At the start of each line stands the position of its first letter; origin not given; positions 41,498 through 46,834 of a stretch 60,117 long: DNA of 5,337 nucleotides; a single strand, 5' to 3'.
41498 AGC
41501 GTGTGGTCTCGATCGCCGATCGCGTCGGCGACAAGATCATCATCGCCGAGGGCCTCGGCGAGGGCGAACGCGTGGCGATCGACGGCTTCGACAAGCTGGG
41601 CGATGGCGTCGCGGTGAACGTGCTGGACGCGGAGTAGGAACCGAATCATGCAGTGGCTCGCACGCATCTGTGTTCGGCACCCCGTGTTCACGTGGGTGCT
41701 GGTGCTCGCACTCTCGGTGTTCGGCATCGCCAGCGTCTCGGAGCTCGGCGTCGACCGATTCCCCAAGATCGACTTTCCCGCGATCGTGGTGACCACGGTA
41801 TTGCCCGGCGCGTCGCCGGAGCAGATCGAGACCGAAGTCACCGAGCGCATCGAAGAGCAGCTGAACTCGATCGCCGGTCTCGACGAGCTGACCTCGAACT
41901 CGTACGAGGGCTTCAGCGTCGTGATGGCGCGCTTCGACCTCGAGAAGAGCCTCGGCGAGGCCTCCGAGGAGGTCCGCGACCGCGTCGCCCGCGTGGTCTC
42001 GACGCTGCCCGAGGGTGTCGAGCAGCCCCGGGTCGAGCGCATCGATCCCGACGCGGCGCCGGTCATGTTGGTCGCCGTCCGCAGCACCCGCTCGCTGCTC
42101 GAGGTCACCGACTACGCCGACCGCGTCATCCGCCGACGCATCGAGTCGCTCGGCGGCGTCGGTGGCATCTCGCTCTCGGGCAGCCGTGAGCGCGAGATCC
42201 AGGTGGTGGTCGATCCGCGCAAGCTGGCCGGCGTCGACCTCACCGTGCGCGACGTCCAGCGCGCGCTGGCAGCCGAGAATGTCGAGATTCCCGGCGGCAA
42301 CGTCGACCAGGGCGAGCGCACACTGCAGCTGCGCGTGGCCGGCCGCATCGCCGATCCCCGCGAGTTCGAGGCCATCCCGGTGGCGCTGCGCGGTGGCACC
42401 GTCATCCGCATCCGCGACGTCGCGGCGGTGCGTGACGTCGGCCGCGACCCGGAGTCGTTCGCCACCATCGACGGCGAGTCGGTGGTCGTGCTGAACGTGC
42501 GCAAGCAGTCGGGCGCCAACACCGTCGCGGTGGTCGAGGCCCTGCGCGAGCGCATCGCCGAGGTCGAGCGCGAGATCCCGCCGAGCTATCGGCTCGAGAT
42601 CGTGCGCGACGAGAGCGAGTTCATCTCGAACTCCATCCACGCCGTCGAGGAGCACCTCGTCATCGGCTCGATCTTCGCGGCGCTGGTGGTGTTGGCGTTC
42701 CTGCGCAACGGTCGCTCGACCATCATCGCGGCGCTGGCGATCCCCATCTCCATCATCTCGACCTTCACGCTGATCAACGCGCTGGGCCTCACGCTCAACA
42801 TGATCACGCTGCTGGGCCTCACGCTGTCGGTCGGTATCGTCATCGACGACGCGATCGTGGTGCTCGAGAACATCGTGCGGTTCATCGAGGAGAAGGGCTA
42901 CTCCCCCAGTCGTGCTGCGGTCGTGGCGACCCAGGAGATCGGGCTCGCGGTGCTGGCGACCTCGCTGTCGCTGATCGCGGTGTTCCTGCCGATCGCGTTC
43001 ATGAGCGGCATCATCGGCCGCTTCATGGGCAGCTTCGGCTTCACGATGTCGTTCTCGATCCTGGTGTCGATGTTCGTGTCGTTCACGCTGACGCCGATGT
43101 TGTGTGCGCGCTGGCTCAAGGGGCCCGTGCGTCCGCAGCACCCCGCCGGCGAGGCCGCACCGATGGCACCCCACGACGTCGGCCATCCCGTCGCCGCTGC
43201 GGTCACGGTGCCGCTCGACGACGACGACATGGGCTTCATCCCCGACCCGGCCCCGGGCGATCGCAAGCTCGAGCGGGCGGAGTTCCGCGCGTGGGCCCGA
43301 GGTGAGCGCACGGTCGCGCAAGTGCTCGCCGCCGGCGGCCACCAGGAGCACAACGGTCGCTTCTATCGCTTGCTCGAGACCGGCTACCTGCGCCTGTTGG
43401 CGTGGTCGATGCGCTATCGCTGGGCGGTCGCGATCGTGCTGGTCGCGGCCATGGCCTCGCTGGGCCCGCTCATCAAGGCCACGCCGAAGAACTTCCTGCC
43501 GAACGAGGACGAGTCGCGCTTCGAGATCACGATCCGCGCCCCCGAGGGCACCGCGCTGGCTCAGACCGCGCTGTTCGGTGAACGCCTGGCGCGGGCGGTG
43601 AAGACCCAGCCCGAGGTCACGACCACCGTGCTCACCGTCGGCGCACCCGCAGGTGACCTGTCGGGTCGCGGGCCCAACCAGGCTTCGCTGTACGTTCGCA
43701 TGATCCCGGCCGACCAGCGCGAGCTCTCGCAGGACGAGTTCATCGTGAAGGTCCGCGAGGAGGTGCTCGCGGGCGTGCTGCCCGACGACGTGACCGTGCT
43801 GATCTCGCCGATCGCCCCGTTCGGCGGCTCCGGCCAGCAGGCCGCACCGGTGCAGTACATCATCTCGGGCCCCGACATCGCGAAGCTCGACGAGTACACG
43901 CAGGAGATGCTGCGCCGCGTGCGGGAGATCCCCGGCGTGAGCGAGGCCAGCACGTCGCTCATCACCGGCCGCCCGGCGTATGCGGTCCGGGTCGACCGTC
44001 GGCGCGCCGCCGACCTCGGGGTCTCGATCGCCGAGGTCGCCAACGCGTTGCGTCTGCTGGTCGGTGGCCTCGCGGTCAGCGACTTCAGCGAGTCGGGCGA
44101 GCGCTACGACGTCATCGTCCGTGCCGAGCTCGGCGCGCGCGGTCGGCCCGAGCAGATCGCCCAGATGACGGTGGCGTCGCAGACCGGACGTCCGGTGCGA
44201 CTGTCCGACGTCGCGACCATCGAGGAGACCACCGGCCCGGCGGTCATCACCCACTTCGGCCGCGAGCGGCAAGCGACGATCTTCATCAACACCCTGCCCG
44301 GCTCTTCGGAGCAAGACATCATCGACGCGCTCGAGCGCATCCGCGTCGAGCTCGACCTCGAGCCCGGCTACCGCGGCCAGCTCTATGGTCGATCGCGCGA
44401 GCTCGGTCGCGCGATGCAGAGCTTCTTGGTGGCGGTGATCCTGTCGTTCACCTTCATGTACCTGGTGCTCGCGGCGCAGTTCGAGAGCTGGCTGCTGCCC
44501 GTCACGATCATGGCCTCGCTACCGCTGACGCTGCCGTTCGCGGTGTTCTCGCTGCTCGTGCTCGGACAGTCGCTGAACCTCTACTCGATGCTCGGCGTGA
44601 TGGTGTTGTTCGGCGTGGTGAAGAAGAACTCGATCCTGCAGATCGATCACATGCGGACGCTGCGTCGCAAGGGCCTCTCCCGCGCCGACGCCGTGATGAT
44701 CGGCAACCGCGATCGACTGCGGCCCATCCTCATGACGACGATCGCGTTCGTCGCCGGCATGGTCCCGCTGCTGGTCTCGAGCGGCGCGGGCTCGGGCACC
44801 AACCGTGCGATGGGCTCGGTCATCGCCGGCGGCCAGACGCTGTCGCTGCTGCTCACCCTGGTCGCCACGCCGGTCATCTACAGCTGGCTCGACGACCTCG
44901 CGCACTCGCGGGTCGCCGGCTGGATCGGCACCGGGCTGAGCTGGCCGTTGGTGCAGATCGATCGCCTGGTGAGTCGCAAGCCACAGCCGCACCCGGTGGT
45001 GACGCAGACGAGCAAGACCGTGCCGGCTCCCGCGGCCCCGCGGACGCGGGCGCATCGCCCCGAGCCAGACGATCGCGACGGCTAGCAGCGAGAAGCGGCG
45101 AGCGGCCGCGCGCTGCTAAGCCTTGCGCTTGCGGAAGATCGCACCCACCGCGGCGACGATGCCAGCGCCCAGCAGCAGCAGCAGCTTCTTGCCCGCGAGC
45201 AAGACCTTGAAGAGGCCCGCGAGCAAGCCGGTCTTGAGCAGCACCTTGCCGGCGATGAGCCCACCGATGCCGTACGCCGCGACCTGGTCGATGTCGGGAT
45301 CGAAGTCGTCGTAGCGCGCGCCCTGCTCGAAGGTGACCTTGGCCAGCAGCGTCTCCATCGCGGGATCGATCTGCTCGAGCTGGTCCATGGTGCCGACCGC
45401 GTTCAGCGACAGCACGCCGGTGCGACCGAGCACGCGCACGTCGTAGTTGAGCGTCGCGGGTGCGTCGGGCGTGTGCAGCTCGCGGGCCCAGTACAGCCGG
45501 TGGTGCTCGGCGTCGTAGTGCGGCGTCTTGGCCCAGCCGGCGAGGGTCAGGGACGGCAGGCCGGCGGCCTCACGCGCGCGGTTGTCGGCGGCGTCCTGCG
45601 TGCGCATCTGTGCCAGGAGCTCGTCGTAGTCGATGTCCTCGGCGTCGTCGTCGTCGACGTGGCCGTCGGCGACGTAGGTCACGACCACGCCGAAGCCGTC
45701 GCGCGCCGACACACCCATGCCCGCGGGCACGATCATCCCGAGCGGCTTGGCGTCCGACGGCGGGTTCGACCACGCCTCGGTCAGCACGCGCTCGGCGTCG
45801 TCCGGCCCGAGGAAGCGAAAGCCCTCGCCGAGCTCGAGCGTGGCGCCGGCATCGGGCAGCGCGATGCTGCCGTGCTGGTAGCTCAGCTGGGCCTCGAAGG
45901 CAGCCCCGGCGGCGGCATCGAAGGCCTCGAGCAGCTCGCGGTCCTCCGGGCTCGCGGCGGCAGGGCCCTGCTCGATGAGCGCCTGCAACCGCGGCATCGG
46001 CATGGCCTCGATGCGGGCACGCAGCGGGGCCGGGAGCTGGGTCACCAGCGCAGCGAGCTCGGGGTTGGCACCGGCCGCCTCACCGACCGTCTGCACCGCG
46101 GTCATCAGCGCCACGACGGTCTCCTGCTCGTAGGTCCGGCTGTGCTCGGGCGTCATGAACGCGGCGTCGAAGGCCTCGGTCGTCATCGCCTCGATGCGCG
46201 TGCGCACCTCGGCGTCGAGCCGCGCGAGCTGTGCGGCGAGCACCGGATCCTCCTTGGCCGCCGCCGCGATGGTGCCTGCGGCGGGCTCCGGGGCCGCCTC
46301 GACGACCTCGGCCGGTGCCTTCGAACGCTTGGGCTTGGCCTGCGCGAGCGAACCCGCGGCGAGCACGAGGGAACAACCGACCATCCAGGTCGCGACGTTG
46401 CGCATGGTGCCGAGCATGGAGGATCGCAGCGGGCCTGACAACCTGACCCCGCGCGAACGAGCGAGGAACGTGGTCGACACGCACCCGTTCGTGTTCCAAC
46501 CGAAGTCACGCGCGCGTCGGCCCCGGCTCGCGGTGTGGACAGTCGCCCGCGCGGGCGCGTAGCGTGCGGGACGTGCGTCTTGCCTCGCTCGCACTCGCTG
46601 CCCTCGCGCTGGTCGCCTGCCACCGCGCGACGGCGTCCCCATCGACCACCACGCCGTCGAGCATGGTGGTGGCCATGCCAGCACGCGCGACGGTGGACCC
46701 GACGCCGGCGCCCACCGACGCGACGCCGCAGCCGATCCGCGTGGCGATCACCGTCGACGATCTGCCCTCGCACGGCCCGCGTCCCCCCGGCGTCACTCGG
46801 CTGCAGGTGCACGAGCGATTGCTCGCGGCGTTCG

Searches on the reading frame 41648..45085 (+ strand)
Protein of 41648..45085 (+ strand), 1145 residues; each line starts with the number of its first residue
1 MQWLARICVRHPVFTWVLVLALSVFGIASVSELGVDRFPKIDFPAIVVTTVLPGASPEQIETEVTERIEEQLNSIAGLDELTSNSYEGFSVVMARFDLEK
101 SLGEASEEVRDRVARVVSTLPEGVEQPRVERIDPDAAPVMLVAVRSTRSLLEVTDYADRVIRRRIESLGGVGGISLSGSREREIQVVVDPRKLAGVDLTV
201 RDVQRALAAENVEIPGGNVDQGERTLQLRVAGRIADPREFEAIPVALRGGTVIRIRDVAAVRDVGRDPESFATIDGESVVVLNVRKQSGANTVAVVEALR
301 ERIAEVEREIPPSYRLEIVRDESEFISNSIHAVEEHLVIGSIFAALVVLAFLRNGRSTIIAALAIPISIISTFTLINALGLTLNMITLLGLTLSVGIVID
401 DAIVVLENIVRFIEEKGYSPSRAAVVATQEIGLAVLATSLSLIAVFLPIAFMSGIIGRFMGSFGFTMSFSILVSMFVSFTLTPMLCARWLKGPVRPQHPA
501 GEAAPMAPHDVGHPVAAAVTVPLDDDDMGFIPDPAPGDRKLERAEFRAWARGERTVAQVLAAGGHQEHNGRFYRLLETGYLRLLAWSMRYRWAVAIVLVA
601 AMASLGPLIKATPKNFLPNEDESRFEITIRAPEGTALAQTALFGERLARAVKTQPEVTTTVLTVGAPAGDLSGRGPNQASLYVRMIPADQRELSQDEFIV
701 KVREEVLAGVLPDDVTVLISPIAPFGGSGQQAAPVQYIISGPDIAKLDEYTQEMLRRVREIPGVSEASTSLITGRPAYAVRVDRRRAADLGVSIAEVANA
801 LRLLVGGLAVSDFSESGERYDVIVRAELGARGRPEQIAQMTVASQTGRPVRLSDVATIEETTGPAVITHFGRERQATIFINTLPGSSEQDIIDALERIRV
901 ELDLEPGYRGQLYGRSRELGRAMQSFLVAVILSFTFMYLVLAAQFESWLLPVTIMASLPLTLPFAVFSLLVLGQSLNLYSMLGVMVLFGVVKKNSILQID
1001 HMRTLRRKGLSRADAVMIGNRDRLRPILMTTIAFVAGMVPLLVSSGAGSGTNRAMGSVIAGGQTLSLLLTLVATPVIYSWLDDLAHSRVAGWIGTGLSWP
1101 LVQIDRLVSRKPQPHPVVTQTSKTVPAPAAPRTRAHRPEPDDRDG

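Call 47: search_protein_families(library=pfam, proteins=[window:41648-45085:+], max_evalue=0.001)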
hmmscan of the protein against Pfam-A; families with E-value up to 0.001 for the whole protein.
window:41648-45085:+ (1145 aa): 2 families
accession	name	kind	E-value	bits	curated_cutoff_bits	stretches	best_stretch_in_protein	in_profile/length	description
PF00873.25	ACR_tran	-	1.3e-269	897.6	28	2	6-498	3-498/1021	AcrB/AcrD/AcrF family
PF03176.21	MMPL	-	3.2e-07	30.1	20.5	0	337-487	162-300/333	MMPL family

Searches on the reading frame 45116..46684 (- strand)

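Call 47: search_protein_families(library=pfam, proteins=[window:45116-46684:-], max_evalue=0.001)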
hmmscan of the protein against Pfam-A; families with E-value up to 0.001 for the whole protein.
window:45116-46684:- (522 aa): 1 family
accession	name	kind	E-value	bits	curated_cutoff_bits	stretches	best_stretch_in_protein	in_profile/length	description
PF09935.14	DUF2167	-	3.5e-81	272.4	25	1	269-504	2-232/238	Protein of unknown function (DUF2167)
